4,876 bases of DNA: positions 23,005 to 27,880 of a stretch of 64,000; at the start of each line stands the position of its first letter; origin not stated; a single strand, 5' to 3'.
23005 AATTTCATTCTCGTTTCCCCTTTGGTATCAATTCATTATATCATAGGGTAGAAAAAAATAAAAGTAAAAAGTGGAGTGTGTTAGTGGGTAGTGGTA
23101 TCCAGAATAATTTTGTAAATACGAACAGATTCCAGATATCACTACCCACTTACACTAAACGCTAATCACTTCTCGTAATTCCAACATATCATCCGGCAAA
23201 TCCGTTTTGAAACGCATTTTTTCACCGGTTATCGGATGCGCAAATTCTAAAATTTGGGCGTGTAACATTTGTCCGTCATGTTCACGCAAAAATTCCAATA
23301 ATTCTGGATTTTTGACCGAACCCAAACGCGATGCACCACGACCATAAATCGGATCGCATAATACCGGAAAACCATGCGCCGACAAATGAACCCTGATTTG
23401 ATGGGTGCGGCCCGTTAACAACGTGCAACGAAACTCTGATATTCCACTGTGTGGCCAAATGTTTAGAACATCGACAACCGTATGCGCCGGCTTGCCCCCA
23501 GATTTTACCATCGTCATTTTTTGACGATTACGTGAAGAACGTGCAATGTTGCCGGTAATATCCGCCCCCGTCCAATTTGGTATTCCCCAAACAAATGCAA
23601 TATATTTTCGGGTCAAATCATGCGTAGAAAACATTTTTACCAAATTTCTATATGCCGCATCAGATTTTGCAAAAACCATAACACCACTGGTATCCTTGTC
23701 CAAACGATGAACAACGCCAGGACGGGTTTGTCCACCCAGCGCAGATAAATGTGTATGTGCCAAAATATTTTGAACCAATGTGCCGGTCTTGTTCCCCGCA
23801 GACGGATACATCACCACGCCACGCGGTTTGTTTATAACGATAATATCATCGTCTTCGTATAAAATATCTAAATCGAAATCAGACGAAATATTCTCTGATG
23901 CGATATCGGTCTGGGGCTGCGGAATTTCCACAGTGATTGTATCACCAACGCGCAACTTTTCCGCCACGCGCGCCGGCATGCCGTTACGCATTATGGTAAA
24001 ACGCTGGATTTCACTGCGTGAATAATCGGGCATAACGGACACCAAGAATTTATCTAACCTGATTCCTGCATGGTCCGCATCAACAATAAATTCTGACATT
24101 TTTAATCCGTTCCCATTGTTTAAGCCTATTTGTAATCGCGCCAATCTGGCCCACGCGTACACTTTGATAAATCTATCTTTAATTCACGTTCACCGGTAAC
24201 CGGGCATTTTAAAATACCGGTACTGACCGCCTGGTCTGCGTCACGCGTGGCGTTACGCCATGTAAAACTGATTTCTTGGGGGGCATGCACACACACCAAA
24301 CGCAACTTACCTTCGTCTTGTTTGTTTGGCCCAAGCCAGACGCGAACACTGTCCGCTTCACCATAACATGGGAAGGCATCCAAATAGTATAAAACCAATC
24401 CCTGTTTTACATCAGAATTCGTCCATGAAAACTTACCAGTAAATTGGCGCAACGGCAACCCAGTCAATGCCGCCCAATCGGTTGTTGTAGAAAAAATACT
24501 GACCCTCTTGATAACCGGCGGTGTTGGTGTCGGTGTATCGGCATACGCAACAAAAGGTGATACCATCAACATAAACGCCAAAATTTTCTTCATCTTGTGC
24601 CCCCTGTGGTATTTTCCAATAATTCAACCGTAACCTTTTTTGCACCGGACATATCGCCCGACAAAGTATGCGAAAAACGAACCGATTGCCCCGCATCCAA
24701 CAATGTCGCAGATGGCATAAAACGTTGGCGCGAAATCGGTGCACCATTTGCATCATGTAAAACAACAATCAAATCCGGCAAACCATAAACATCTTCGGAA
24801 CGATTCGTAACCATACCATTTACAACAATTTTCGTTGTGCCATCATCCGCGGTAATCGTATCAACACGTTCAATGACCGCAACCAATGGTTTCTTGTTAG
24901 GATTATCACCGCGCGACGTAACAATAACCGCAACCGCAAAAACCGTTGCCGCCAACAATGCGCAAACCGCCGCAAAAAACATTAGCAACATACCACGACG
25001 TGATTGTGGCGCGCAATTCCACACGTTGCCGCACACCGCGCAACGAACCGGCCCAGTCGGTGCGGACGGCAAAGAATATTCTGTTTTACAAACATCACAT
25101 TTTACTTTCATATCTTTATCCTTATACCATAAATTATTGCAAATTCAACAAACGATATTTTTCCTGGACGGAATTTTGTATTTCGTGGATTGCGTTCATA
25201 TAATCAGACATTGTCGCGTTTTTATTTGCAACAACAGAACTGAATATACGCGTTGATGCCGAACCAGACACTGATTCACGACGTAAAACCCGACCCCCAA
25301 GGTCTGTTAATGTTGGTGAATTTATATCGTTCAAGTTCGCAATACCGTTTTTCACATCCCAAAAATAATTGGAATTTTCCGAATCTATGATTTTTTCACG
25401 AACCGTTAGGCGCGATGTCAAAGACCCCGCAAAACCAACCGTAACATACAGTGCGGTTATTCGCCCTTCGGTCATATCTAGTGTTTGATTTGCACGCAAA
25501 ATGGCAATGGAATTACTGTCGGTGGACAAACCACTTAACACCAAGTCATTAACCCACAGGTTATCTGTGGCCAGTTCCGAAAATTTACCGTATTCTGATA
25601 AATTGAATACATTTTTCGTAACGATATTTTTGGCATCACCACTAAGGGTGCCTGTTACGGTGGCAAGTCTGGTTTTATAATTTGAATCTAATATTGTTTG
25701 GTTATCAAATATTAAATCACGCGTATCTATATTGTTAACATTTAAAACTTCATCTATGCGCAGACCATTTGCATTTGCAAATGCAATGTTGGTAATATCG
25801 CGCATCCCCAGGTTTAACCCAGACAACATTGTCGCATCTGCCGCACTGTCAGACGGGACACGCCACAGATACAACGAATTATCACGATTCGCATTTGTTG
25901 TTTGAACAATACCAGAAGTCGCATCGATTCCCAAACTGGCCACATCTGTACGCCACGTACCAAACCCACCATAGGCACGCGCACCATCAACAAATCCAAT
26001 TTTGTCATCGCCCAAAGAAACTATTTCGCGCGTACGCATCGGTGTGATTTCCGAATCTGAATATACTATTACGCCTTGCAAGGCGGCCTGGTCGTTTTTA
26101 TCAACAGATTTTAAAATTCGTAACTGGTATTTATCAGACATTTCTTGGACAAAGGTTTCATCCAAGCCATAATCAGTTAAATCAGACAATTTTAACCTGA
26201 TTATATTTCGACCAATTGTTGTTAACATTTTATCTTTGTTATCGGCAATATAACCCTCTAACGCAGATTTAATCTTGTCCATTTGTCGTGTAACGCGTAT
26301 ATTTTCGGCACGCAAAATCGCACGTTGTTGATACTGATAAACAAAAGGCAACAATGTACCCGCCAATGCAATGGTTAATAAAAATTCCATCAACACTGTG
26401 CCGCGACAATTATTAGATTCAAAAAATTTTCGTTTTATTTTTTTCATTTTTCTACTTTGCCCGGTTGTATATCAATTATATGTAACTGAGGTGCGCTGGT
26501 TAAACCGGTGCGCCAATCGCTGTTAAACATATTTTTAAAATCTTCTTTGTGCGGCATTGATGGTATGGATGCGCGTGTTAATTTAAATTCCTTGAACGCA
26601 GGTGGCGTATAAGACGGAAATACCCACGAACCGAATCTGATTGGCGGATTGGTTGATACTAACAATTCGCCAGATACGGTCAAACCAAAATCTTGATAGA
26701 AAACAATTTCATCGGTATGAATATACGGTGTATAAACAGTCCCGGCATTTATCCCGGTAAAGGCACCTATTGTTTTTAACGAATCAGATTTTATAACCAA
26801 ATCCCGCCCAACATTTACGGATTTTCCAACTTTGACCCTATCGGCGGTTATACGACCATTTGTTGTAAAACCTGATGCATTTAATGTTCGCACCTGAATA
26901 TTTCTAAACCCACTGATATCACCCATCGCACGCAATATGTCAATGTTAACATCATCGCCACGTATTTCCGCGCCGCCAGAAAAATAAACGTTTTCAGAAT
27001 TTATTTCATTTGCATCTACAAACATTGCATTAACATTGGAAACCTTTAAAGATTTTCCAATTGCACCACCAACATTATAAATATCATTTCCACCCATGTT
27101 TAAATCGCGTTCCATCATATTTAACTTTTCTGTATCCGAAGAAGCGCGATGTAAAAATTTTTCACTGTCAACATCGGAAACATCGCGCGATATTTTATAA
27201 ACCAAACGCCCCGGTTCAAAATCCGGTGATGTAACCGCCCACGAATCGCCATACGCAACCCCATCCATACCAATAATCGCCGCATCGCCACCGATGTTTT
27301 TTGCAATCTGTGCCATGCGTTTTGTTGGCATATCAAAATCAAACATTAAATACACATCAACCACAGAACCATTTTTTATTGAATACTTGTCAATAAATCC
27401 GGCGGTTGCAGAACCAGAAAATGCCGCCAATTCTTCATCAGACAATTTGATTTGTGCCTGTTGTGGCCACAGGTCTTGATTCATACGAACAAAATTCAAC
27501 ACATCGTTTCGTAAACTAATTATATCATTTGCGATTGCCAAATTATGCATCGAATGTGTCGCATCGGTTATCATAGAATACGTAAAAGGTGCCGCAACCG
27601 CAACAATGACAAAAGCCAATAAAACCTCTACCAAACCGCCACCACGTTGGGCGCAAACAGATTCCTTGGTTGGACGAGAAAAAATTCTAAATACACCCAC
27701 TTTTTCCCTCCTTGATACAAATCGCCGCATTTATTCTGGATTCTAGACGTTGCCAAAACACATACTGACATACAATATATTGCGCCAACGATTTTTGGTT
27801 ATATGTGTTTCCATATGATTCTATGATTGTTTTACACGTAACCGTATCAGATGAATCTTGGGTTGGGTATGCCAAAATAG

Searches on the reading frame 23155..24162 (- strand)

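Call 103: search_protein_families(library=pfam, proteins=[window:23155-24162:-], max_evalue=0.00001)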
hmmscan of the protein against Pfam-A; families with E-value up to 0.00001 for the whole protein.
window:23155-24162:- (335 aa): 1 family
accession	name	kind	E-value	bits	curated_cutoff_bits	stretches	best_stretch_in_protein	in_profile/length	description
PF00849.27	PseudoU_synth_2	-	3.2e-31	109.1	26.8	1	106-262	1-152/152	RNA pseudouridylate synthase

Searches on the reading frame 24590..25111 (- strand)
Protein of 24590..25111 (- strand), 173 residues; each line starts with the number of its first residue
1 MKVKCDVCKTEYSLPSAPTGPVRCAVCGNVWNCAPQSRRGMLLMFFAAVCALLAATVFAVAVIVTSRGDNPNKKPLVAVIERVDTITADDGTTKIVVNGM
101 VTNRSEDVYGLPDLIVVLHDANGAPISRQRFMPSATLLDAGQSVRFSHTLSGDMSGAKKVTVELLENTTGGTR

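Call 3: search_protein_families(library=pfam, proteins=[window:24590-25111:-], max_evalue=1)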
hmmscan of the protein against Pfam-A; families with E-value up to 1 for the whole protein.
window:24590-25111:- (173 aa): 7 families
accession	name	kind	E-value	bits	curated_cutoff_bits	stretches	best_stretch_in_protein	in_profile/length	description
PF11906.13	DUF3426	-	9.4e-06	26.2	27.7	1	88-141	61-115/147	Protein of unknown function (DUF3426)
PF13717.11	Zn_ribbon_4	-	1.1e-05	25.7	30.3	1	1-32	1-36/36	zinc-ribbon domain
PF01667.23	Ribosomal_S27e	-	0.016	15.4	24.5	1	1-31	6-36/55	Ribosomal protein S27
PF17715.6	DUF5560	-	0.026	14.4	25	1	12-40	94-122/165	Family of unknown function (DUF5560)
PF13719.11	Zn_ribbon_5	-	0.042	14.1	29.3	1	1-31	1-35/37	zinc-ribbon domain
PF19913.5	WCOB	-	0.063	14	23.4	1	129-166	31-68/121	Wolframin C-terminal OB-fold domain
PF01753.24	zf-MYND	-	0.38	11.3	22.7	1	5-34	1-24/39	MYND finger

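Call 4: search_protein_families(library=ncbifam, proteins=[window:24590-25111:-], max_evalue=1)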
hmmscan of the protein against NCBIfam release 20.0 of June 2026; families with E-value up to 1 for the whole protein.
window:24590-25111:- (173 aa): 6 families
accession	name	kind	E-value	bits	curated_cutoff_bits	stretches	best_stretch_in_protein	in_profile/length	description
NF038353.1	FxLYD_dom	domain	5.3e-06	26.2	23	1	95-159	4-66/71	FxLYD domain-containing protein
NF001629.0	PRK00415.1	equivalog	0.00024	20.5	70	1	1-30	13-42/62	30S ribosomal protein S27e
TIGR02098.1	MJ0042_CXXC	domain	0.0056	16.3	20.9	1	1-32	1-36/38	MJ0042-type zinc finger domain-containing protein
NF052375.1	antisigma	equivalog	0.13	12.2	100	1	35-93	78-134/217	anti-sigma factor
NF038083.1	CU044_5270_fam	subfamily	0.14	11.9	100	1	38-75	24-63/284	CU044_5270 family protein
TIGR04104.1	cxxc_20_cxxc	subfamily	0.26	11.7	45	1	4-60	2-64/93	TIGR04104 family putative zinc finger protein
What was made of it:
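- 24590..25111 (-): Zinc-ribbon plus one transmembrane segment plus a DUF3426/FxLYD-domain protein. It lies 22 nt downstream of the three pilin-like genes on the same strand. Role unknown. Pfam and NCBIfam (calls 3, 4).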

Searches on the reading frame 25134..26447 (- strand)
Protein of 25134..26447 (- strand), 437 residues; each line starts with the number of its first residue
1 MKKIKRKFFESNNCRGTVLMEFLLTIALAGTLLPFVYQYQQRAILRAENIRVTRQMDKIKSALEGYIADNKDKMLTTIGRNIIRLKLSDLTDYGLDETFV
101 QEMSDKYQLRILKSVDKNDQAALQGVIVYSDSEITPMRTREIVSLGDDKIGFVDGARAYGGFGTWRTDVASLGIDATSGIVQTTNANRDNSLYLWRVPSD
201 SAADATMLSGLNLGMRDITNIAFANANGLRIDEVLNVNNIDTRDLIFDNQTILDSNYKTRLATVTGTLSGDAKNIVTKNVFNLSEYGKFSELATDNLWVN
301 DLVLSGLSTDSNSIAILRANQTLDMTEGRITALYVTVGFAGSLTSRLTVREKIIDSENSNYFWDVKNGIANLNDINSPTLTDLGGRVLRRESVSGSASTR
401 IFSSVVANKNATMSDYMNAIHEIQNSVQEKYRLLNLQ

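Call 3: search_protein_families(library=pfam, proteins=[window:25134-26447:-], max_evalue=1)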
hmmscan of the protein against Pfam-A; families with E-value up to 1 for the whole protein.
window:25134-26447:- (437 aa): 2 families
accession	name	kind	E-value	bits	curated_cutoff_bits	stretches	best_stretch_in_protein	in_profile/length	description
PF02873.21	MurB_C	-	0.11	13.1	27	1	405-431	61-88/99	UDP-N-acetylenolpyruvoylglucosamine reductase, C-terminal domain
PF18593.6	CdiI_2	-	0.17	13.1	26.7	1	57-107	22-71/91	CdiI immunity protein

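Call 4: search_protein_families(library=ncbifam, proteins=[window:25134-26447:-], max_evalue=1)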
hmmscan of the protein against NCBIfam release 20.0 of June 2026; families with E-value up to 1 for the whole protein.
window:25134-26447:- (437 aa): 0 families

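Call 37: find_homologous_proteins(query=window:25134-26447:-, max_evalue=0.001)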
Query window:25134-26447:- (437 aa): 601 proteins with E <= 0.001 among 8000 candidates; the best 120 are listed.
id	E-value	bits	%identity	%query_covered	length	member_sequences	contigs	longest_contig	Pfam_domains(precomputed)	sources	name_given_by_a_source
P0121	1.5e-276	935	99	100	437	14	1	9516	-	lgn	-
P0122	5.2e-239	812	86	100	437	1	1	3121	-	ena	-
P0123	7.2e-233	791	83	100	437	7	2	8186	-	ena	-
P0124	4.7e-191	654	68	100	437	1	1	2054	-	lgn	-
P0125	2.1e-185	635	66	100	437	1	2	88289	-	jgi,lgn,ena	-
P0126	6.4e-185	633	66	100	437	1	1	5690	-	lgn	-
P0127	2.1e-184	632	66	100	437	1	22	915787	-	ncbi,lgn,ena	-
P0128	2.2e-184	632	66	100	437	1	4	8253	-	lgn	-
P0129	4.9e-184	631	66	100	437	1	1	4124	-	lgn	-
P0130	1.2e-183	629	66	100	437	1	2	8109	-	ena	-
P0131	1.3e-183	629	66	100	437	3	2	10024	-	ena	-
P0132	3.1e-183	628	65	100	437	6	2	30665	-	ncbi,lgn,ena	-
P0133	1.2e-182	626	65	100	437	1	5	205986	-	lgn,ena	-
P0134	1.3e-182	626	66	99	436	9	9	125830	-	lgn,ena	-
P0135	1.5e-182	626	65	100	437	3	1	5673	-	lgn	-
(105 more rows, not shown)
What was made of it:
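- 25134..26447 (-): Large pilin-like protein, 437 aa, N-terminus ...CRG|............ with Glu at +5. Candidate minor pilin or adhesin. 601 homologues, one of them named PilE by JGI (call 37).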

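Call 40: search_solved_structures(query=A3, max_evalue=10, show_alignments=2)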
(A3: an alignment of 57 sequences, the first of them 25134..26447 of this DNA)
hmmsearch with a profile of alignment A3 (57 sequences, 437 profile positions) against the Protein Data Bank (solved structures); distinct sequences matched with E-value up to 10: 4.
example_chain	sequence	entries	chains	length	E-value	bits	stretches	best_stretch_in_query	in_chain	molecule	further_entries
3p52_A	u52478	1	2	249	0.14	14.4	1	43-108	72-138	NH(3)-dependent NAD(+) synthetase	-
8tob_GA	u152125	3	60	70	0.39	12.9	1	19-73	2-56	Fimbrial protein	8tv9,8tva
9egp_A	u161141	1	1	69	0.59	12.3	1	10-66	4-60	Geopilin domain 1 protein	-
7tgg_A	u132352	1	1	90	1.1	11.3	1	6-67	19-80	Geopilin domain 1 protein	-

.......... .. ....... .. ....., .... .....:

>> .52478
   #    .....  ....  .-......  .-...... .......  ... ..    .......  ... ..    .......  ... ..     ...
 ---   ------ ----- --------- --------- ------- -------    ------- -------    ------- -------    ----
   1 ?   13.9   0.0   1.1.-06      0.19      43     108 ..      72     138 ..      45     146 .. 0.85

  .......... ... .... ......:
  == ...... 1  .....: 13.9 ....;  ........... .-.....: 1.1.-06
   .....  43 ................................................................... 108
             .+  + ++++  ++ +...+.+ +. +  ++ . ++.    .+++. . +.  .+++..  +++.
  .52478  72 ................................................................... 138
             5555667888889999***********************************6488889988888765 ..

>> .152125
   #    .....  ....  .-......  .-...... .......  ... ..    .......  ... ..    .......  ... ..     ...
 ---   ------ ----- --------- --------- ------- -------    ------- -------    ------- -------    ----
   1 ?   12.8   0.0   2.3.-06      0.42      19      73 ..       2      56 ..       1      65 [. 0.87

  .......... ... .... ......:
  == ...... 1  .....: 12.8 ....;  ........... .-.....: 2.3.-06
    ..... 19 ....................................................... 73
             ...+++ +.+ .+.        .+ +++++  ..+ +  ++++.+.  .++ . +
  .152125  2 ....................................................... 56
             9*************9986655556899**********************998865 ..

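Call 49: predict_structure(alignment_id=A3)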
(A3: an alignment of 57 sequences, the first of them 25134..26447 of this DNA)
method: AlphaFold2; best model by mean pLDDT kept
length: 437 residues; sequences in the alignment: 57
mean_pLDDT: 59.1   pTM: 0.37
mean pLDDT of the five models: 59.1, 57.9, 56.4, 56.0, 52.9
residues with pLDDT >= 90: 0; 70-90: 175; 50-70: 99; < 50: 163
segments of 3 or more residues with pLDDT < 50: 1-3, 186-254, 256-274, 276-282, 284-286, 295-348
pLDDT, mean of each block of 10 residues (from residue 1): 49 59 78 79 76 83 81 68 80 83 82 62 76 68 61 69 58 70 54 28 32 26 28 37 43 47 41 44 49 46 42 36 32 32 39 65 68 71 80 80 82 80 78 60
secondary structure, 60 per line:
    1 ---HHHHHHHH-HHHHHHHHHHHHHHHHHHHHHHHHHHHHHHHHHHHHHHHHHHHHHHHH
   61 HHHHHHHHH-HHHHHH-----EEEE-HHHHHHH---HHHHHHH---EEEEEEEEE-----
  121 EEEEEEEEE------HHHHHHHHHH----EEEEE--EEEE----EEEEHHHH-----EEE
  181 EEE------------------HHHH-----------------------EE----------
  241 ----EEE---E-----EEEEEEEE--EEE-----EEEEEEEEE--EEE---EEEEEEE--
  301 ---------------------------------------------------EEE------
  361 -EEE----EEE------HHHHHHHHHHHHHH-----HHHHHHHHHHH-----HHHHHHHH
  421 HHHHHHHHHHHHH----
elements in order: H4-11 H13-69 H71-76 E82-85 H87-93 H97-103 E107-115 E121-129 H136-145 E150-154 E157-160 E165-168 H169-172 E178-183 H202-205 E245-247 E257-264 E267-269 E275-283 E286-288 E292-298 E352-354 E362-364 E369-371 H378-391 H397-407 H413-433
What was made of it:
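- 25134..26447 (-): The AF2 model shows a long N-terminal helix plus a sheet for residues 13-185 at pLDDT 70-83; the rest is poorly predicted (call 49).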

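Call 53: fold_search(model_id=the predicted structure, library=pdb)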
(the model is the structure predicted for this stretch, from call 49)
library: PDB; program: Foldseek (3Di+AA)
matches with E <= 10: 546; with E <= 0.001: 0
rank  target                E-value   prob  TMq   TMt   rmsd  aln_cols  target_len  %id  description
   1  1a7t_A                3.4e-01  0.41  0.09  0.16   9.3        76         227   12  METALLO-BETA-LACTAMASE WITH MES (released 1998-06-17)
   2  2bmi_A                5.2e-01  0.33  0.09  0.16   9.7        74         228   12  METALLO-BETA-LACTAMASE (released 1998-09-23)
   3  6jv4_B                6.2e-01  0.21  0.08  0.15   9.2        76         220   12  Crystal structure of metallo-beta-lactamase VMB-1 (released 2019-11-27)
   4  1a8t_B                6.9e-01  0.25  0.09  0.16  10.0        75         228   12  METALLO-BETA-LACTAMASE IN COMPLEX WITH L-159,061 (released 1998-10-14)
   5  9ri2_A                6.9e-01  0.04  0.08  0.14  10.2       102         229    8  Crystal structure of bacillithiol methyltransferase NmbA from Chlorobaculum tepidum (released 2025-12-10)
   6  5uwb_A                7.3e-01  0.11  0.08  0.17  12.6        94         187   12  Re-refined 4FCZ: lipid-bound crystal structure of toluene-tolerance protein from Pseudomonas putida (released 2017-04-19)
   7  3vw8                  7.3e-01  0.07  0.10  0.13  15.4       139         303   10  Crystal structure of human c-Met kinase domain with its inhibitor (released 2013-08-14)
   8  7f7w_A                7.8e-01  0.12  0.12  0.18   5.8       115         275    9  JAK2-JH2 (released 2022-03-30)
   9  9c1r                  8.3e-01  0.06  0.09  0.13  13.1       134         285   10  Crystal structure of mutant cMET D1228N kinase domain in complex with inhibitor compound 13 (released 2024-08-21)
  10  3q6u                  8.3e-01  0.06  0.09  0.12  13.1       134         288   10  Structure of the apo MET receptor kinase in the dually-phosphorylated, activated state (released 2011-01-19)
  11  7pd7_D                8.3e-01  0.05  0.09  0.13  17.2       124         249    6  Crocagin methyl transferase CgnL (released 2022-08-17)
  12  8b8u_B                8.8e-01  0.10  0.12  0.17   6.6       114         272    8  Crystal structure of JAK2 JH2-V617F in complex with HTS-A3 (released 2023-02-01)
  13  6ly3                  8.8e-01  0.07  0.13  0.19  17.8       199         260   11  PylRS C-terminus domain mutant bound with 3-Benzothienyl-L-alanine and AMPNP (released 2020-07-08)
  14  4exs_A                9.3e-01  0.14  0.06  0.10   9.1        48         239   10  Crystal structure of NDM-1 bound to L-captopril (released 2012-08-08)
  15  3srx_B                9.9e-01  0.14  0.07  0.12   9.0        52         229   10  New Delhi Metallo-beta-Lactamase-1 Complexed with Cd (released 2011-07-20)
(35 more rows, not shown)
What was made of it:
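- Tried and rejected: Fold of the 437-aa protein: the AF2 model was poor (pLDDT 59) and Foldseek against the PDB returned nothing meaningful (calls 49, 53).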

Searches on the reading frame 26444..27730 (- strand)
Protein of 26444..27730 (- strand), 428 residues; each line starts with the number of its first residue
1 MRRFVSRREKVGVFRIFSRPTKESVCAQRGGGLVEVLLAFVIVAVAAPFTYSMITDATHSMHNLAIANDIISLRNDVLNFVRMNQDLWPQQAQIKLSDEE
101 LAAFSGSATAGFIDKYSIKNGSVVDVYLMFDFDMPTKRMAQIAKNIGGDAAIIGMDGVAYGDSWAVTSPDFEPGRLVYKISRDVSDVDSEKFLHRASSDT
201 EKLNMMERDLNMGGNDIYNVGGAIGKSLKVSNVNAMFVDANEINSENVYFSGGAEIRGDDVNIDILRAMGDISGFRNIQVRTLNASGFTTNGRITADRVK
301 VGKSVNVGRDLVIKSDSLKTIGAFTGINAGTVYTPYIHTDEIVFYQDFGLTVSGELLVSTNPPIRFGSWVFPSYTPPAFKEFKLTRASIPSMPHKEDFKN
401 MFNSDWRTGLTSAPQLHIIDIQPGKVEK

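Call 3: search_protein_families(library=pfam, proteins=[window:26444-27730:-], max_evalue=1)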
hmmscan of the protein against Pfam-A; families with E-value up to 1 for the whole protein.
window:26444-27730:- (428 aa): 1 family
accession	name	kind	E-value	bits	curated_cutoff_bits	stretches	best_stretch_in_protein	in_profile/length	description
PF07963.17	N_methyl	-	0.23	11.6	21.2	1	28-47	4-23/27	Prokaryotic N-terminal methylation motif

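Call 4: search_protein_families(library=ncbifam, proteins=[window:26444-27730:-], max_evalue=1)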
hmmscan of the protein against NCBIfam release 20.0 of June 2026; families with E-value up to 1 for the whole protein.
window:26444-27730:- (428 aa): 1 family
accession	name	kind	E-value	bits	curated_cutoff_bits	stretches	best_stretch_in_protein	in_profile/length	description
NF047828.1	T3SSXpsI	equivalog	0.019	15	150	1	28-96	1-69/132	type II secretion system protein XpsI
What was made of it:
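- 26444..27730 (-): Large pilin-like protein, 428 aa, N-terminus ...QRG|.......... with Glu at +5. Candidate minor pilin. Weak N_methyl and XpsI N-terminal hits (calls 3, 4).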
